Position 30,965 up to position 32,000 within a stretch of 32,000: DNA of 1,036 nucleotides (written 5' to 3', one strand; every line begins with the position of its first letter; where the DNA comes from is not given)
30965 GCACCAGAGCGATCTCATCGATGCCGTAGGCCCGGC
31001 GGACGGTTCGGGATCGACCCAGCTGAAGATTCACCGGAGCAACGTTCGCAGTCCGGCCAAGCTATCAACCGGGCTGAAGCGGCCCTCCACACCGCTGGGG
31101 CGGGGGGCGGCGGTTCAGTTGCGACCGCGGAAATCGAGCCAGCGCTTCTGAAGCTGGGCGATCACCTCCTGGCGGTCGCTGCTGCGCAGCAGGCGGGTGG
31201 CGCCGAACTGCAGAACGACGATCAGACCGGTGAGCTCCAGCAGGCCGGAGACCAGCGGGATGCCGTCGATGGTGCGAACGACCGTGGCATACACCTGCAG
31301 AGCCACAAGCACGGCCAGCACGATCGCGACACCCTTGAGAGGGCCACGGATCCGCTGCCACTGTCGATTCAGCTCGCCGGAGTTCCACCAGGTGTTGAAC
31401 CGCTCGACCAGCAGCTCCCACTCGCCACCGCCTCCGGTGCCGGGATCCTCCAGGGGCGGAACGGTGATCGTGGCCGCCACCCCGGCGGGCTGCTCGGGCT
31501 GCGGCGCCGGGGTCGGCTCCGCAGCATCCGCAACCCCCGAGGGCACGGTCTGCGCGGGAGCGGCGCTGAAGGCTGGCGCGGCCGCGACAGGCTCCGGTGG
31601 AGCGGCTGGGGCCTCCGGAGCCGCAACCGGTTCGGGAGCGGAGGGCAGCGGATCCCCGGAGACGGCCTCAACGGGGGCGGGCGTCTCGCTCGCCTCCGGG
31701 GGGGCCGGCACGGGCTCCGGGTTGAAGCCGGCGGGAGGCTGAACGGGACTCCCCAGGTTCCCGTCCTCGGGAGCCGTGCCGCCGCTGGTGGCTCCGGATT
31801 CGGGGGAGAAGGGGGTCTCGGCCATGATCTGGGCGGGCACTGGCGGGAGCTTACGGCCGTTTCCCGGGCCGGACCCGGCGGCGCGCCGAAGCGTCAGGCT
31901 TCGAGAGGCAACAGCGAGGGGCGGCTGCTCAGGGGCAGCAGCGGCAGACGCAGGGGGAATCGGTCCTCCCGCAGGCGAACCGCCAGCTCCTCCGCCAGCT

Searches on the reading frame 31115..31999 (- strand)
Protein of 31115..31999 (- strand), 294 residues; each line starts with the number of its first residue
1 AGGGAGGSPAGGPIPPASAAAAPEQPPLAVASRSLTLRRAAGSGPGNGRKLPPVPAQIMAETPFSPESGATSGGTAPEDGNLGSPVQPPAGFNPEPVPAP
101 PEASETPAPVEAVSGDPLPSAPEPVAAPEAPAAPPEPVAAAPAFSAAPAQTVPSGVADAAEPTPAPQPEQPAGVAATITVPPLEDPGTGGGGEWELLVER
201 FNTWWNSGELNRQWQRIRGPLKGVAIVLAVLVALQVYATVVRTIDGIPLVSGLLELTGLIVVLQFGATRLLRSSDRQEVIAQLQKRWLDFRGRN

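Call 13: search_protein_families(library=pfam, proteins=[window:31115-31999:-], max_evalue=0.001)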
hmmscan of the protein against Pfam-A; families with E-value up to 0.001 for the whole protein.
window:31115-31999:- (294 aa): 1 family
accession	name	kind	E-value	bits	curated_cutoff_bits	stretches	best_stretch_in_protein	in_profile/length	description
PF14159.11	CAAD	-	3e-18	65.9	30.7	1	210-289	3-82/85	CAAD domains of cyanobacterial aminoacyl-tRNA synthetase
